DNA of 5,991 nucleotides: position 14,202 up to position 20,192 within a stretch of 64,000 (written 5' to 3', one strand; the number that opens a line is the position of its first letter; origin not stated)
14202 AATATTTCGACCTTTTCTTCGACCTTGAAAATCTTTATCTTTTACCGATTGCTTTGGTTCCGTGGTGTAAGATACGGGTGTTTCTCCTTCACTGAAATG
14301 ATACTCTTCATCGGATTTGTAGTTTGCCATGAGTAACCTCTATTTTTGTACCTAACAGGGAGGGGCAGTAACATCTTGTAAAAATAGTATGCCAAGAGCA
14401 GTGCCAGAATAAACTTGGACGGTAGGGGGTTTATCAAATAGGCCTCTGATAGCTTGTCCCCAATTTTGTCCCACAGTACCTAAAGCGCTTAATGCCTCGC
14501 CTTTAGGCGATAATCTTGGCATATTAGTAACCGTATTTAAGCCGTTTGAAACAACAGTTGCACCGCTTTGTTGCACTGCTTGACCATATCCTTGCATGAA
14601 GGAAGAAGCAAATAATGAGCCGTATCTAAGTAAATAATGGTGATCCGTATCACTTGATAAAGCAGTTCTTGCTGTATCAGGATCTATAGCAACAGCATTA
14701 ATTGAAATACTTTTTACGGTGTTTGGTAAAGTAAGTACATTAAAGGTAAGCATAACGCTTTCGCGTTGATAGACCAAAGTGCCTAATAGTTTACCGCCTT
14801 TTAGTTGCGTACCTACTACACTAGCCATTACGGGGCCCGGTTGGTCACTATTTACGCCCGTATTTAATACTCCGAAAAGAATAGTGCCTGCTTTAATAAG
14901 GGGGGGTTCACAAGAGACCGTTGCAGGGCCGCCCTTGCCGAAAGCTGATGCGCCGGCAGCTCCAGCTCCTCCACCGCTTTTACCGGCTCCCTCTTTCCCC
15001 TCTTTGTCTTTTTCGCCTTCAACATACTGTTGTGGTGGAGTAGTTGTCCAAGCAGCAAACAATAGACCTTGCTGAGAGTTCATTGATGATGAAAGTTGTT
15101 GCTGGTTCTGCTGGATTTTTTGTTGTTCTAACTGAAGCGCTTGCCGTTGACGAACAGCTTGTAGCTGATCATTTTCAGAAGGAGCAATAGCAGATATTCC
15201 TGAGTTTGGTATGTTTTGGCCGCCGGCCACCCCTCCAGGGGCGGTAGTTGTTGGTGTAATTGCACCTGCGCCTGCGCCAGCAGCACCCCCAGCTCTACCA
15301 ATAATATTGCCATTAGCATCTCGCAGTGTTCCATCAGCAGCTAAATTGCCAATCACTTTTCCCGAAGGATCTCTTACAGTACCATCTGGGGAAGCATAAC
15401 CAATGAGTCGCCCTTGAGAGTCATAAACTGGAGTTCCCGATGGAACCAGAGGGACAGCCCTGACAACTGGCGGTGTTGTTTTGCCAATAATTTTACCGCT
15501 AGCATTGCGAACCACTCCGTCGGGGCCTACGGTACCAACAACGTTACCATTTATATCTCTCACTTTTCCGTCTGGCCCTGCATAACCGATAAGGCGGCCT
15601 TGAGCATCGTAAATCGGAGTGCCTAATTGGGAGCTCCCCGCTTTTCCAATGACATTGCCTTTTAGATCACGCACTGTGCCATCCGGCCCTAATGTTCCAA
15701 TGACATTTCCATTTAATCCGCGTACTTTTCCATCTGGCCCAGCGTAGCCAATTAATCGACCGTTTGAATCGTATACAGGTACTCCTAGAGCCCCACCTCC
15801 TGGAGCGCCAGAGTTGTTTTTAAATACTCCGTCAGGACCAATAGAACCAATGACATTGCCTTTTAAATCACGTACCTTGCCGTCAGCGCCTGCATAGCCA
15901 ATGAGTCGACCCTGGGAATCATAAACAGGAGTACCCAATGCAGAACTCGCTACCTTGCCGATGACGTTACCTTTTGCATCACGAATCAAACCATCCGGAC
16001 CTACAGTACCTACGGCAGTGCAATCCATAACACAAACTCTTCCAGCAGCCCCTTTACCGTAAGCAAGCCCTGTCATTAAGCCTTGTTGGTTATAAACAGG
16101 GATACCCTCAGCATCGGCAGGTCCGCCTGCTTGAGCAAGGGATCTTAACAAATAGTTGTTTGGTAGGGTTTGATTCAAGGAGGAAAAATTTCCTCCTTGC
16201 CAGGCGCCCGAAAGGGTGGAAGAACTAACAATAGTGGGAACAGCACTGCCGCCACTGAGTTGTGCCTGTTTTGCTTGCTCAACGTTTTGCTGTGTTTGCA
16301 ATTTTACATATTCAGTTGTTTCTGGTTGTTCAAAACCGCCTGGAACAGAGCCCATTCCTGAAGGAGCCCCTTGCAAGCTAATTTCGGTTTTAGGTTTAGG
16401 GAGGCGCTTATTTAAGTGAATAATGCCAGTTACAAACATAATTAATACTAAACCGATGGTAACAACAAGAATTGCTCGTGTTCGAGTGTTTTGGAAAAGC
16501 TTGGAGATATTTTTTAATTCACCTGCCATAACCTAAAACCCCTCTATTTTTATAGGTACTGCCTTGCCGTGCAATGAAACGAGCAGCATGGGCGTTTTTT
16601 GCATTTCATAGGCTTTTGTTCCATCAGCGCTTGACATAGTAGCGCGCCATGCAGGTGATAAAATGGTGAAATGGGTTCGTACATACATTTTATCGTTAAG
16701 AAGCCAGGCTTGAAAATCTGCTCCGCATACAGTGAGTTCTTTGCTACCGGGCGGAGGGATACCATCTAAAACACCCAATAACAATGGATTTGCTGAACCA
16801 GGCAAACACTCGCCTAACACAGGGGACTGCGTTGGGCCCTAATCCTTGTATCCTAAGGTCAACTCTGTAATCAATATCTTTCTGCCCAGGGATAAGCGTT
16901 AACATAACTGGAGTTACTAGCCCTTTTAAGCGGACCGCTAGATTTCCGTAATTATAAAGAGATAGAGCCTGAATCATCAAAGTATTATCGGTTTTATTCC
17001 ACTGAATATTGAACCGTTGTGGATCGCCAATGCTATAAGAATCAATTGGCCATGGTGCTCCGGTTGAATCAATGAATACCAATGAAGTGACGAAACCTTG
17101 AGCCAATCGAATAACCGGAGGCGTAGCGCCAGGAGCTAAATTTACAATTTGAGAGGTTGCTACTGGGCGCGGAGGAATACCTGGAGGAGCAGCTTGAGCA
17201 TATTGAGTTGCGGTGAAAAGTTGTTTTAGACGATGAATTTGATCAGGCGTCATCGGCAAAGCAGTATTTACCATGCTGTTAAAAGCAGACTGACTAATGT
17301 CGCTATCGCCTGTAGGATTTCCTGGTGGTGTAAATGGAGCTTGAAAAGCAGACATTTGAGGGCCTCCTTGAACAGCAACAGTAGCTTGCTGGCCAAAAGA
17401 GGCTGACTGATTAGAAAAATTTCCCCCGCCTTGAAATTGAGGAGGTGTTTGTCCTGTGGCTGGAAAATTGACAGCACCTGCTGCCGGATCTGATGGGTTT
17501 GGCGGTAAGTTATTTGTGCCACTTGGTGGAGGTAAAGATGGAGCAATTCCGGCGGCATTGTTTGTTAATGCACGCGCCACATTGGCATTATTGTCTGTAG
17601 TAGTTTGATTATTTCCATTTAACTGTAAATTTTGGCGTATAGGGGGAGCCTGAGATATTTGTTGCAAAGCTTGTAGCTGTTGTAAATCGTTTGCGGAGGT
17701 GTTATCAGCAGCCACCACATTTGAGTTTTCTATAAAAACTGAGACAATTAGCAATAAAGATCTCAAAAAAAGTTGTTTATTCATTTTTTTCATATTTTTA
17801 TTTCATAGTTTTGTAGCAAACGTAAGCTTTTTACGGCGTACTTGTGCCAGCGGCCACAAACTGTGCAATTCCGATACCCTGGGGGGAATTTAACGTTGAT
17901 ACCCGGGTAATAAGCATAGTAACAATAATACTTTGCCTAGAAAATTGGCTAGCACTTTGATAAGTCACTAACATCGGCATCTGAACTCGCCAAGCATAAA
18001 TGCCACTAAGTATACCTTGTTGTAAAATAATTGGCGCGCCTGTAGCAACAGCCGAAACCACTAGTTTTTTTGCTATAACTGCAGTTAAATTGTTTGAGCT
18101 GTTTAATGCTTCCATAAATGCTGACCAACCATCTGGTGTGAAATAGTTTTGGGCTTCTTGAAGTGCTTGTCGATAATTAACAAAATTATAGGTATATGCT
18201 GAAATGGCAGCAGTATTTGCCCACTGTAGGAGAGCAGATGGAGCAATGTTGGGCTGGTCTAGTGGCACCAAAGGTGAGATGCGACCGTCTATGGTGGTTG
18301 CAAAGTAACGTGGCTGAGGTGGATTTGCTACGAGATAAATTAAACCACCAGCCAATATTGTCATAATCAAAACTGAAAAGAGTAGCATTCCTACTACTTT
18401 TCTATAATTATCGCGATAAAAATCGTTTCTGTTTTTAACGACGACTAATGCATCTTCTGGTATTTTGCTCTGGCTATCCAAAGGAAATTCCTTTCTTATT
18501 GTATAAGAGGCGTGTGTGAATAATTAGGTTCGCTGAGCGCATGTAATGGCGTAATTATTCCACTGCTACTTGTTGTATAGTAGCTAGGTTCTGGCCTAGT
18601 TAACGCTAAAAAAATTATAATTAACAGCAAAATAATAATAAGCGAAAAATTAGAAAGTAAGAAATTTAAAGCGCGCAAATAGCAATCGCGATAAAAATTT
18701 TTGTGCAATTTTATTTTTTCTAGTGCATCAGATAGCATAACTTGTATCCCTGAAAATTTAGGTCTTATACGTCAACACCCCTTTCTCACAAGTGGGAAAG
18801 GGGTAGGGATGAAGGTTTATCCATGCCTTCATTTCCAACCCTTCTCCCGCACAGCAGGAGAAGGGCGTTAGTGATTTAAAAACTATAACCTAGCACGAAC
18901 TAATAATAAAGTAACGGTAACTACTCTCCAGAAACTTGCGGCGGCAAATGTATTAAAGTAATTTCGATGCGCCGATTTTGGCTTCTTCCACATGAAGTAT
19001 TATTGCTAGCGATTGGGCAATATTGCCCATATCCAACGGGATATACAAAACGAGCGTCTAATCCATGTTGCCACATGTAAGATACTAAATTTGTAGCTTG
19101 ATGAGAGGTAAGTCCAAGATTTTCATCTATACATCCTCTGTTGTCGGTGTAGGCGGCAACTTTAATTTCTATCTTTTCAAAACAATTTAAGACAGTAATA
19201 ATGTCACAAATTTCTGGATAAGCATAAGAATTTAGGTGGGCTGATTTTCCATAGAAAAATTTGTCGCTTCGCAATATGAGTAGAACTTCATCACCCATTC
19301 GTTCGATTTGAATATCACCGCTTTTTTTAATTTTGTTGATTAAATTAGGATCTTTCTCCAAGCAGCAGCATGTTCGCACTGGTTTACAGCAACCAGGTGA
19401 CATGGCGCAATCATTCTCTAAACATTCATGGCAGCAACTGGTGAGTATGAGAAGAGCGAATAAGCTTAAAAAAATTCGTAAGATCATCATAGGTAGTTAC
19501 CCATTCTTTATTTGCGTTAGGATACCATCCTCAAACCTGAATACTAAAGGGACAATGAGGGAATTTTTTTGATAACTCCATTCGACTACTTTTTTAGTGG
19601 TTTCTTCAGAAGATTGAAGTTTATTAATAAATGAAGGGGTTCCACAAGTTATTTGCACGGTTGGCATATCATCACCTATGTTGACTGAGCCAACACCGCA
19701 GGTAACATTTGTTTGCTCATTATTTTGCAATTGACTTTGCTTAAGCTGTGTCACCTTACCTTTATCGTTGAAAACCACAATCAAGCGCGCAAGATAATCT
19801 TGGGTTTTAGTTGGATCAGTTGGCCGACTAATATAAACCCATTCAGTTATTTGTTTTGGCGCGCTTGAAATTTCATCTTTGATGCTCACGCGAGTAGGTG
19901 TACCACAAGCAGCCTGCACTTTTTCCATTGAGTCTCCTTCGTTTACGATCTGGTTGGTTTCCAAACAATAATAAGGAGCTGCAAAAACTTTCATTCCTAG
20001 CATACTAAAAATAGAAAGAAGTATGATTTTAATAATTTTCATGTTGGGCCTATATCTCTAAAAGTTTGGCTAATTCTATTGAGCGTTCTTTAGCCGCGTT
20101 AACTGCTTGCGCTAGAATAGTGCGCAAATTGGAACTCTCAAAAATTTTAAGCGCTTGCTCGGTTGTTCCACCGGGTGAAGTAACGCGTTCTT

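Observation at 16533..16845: icmK/dotH appears frame-shifted at a C4/G4 homopolymer; the C-terminal ~90 codons continue in another frame up to the icmE start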

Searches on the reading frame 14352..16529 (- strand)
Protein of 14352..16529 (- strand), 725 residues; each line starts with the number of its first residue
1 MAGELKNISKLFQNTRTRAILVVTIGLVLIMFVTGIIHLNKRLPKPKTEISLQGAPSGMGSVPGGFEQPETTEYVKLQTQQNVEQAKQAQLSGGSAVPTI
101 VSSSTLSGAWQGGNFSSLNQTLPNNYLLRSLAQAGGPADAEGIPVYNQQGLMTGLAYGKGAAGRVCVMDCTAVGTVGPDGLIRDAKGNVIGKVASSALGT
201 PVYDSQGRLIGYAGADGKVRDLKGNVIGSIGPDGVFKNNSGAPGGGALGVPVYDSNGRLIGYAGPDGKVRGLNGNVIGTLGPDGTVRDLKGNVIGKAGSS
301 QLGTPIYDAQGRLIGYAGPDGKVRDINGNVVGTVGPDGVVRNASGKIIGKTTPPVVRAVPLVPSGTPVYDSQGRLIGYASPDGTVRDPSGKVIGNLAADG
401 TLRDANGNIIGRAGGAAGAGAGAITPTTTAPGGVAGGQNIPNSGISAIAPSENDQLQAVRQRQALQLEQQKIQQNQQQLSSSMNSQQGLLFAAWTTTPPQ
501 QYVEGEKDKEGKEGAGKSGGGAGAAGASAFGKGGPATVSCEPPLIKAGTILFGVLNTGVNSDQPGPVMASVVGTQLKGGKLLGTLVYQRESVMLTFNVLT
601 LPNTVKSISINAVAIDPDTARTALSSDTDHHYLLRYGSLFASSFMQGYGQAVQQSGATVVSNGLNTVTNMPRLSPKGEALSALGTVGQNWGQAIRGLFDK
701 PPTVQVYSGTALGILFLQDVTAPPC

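Call 46: search_protein_families(library=ncbifam, proteins=[window:14352-16529:-], max_evalue=0.001)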
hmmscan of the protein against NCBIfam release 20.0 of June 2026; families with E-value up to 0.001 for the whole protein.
window:14352-16529:- (725 aa): 6 families
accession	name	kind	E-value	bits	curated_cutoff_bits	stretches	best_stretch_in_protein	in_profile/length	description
NF033900.0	T4SS_IcmE_DotG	equivalog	9e-107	358.4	750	2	441-721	722-1007/1008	type IVB secretion system protein DotG/IcmE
NF033884.1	conj_TraO_IncI1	equivalog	8e-20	71.4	225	1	453-722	92-373/381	conjugal transfer protein TraO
TIGR01643.1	YD_repeat_2x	repeat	2.3e-07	31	15.8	0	369-394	1-30/42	YD repeat-containing protein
NF050173.1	tryp_MXAN_2756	equivalog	7.8e-06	25.8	200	0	361-377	155-171/199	MXAN_2756 family trypsin-like serine endoprotease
NF038091.1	T4SS_VirB10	equivalog_domain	8.4e-06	25.5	220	1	544-720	10-189/197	type IV secretion system protein VirB10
NF038353.1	FxLYD_dom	domain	0.00014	21.7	23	0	383-413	8-38/71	FxLYD domain-containing protein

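Call 47: search_protein_families(library=pfam, proteins=[P0126], max_evalue=0.01)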
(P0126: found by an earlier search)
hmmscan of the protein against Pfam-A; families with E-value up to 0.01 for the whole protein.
P0126 (1006 aa): 0 families

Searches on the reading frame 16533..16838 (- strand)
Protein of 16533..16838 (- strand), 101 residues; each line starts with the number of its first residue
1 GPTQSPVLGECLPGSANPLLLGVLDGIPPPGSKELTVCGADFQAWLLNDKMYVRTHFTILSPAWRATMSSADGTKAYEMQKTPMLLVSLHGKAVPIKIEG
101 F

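Call 7: search_protein_families(library=pfam, proteins=[window:16536-16838:-], max_evalue=0.01)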
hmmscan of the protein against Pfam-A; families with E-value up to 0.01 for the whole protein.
seq(101 aa): 1 family
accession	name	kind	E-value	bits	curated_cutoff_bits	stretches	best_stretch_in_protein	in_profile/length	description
PF12293.13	T4BSS_DotH_IcmK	-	2.4e-32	112.4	25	1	4-94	144-236/238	Putative outer membrane core complex of type IVb secretion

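Call 46: search_protein_families(library=ncbifam, proteins=[window:16533-16838:-], max_evalue=0.001)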
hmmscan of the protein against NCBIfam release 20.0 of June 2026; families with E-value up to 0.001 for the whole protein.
window:16533-16838:- (101 aa): 0 families

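Call 47: search_protein_families(library=pfam, proteins=[P0126], max_evalue=0.01)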
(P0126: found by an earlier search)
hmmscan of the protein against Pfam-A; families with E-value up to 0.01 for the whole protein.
P0126 (1006 aa): 0 families

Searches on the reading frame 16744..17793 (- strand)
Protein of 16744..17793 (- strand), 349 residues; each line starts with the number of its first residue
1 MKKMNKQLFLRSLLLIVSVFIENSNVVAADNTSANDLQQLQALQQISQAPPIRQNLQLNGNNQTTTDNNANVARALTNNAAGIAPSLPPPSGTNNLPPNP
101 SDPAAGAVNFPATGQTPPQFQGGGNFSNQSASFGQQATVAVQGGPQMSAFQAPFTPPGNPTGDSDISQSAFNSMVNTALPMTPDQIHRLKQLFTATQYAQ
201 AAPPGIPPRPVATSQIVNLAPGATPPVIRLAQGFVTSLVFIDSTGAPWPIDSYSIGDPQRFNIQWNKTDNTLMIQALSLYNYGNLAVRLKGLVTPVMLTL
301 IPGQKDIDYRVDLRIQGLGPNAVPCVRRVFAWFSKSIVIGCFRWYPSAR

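Call 7: search_protein_families(library=pfam, proteins=[window:16747-17793:-], max_evalue=0.01)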
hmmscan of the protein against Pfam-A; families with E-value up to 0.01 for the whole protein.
seq(349 aa): 1 family
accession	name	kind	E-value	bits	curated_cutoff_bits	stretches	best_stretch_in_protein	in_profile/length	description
PF12293.13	T4BSS_DotH_IcmK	-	3.9e-60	203.3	25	1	180-328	1-149/238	Putative outer membrane core complex of type IVb secretion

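Call 46: search_protein_families(library=ncbifam, proteins=[window:16744-17793:-], max_evalue=0.001)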
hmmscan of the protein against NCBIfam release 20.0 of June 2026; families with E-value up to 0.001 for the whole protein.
window:16744-17793:- (349 aa): 0 families

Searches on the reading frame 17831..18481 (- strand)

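Call 47: search_protein_families(library=pfam, proteins=[window:17831-18481:-], max_evalue=0.01)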
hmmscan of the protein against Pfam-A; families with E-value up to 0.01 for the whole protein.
window:17831-18481:- (216 aa): 1 family
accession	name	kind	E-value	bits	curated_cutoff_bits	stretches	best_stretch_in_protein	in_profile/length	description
PF11393.14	T4BSS_DotI_IcmL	-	2.4e-62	210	27.7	1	33-210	1-178/180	Type-IV b secretion system, inner-membrane complex component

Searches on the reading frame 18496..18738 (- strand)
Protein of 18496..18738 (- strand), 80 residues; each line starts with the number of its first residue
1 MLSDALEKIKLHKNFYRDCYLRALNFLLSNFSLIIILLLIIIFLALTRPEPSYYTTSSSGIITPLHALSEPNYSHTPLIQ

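Call 47: search_protein_families(library=pfam, proteins=[window:18496-18738:-], max_evalue=0.01)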
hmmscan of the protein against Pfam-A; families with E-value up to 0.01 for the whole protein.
window:18496-18738:- (80 aa): 1 family
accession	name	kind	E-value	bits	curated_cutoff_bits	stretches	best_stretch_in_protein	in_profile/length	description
PF11393.14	T4BSS_DotI_IcmL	-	5.2e-06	26.5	27.7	1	29-80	3-54/180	Type-IV b secretion system, inner-membrane complex component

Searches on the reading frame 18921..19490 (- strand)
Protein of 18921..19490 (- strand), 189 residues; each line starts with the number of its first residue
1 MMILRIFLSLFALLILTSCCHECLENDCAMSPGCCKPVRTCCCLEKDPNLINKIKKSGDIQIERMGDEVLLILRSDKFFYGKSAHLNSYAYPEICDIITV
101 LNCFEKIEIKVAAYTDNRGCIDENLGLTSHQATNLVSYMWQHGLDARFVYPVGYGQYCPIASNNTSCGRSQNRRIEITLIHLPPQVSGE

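Call 34: find_encoding_contigs(protein=window:18921-19490:-, flank=10000, max_places=10)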
Protein window:18921-19490:- (189 aa): 2 contigs read that carry it; 2 places shown.
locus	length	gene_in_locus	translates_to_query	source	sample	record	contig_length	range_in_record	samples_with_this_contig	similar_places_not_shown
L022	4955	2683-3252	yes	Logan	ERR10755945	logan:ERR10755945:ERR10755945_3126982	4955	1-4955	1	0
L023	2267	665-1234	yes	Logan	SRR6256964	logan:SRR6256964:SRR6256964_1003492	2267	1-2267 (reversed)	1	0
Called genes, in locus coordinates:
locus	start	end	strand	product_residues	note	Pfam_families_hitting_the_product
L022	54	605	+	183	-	-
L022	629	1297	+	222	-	PF01168:Ala_racemase_N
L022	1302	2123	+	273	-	PF03807:F420_oxidored, PF14748:P5CR_dimer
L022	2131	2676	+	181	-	PF04355:BamE (faint), PF11006:DUF2845 (weak)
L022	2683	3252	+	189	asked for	PF00691:OmpA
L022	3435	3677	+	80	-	PF11393:T4BSS_DotI_IcmL (weak)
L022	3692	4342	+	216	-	PF11393:T4BSS_DotI_IcmL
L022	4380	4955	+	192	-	?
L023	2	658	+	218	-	?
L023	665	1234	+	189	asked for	PF00691:OmpA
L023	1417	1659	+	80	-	PF11393:T4BSS_DotI_IcmL (weak)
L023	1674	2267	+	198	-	?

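Call 46: search_protein_families(library=ncbifam, proteins=[window:18921-19490:-], max_evalue=0.001)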
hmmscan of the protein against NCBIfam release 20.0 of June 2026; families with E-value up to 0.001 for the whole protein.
window:18921-19490:- (189 aa): 32 families (the best 25 are shown)
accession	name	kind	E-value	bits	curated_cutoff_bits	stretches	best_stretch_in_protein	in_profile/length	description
NF038224.1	OmpA_like_CmpA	equivalog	5.4e-28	98.1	300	1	44-180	80-215/233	C-OmpA-like family protein CmpA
NF053611.1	YiaD_Gzip_OmpA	equivalog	3.4e-25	89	175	1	52-179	79-206/206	YiaD family glycine zipper/OmpA-like lipoprotein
NF007804.1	PRK10510.1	equivalog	3.2e-20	72.4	307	1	50-180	88-217/219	OmpA family lipoprotein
NF038223.1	IcmN_DotK_IVB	equivalog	1.1e-18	67.5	250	1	49-179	30-159/164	type IVB secretion system protein IcmN/DotK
NF053612.1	anchor_PA1041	equivalog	2.8e-16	60.2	250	1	65-179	120-235/236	PA1041 family peptidoglycan-binding anchor lipoprotein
TIGR03350.1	type_VI_ompA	equivalog_domain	2.6e-15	56.5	139.8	1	55-179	10-137/137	type VI secretion system protein TssL, long form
NF006541.1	PRK09038.1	equivalog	1.9e-14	54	283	1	53-179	119-248/253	flagellar motor protein MotD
NF053613.1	OMP_toxin_LptF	equivalog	3.6e-14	53.1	400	1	71-179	137-245/256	lipotoxin F family OmpA-related lipoprotein LptF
NF053585.1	OMP_LP_YfiB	equivalog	5.3e-13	49.1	128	1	76-178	56-159/163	outer membrane lipoprotein YfiB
NF006508.0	PRK08944.1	subfamily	7.9e-13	48.3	259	1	52-179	157-287/304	MotB family protein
NF045787.1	OmpABordt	equivalog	3.2e-12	46.5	200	1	97-180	107-190/194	outer membrane protein OmpA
NF005999.0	PRK08126.1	subfamily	2.8e-11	42.9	571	1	58-179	306-430/432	hypothetical protein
NF005831.1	PRK07734.1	equivalog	3.1e-11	43.5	301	1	51-179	115-248/250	flagellar motor protein MotB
NF005444.0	PRK07033.1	equivalog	1.6e-10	40.5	520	1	56-185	295-427/438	DotU family type VI secretion system protein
NF033763.1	exchanger_TraB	exception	3e-10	38.7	700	1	63-184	381-500/522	outer membrane exchange protein TraB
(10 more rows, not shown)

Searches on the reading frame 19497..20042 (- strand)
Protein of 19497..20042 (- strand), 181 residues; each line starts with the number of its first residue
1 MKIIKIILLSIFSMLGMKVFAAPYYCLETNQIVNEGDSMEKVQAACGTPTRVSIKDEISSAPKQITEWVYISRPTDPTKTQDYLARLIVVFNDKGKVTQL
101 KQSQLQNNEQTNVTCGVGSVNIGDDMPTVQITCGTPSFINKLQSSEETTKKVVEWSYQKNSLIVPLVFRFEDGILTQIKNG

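Call 47: search_protein_families(library=pfam, proteins=[window:19497-20042:-], max_evalue=0.01)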
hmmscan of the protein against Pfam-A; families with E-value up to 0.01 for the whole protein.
window:19497-20042:- (181 aa): 2 families
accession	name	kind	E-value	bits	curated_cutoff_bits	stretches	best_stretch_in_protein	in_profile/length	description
PF11006.13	DUF2845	-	2.7e-13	50.4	21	2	112-181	3-90/90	Protein of unknown function (DUF2845)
PF04355.18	BamE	-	5.8e-06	26.4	23.2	1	33-99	12-69/71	Outer membrane protein assembly factor BamE domain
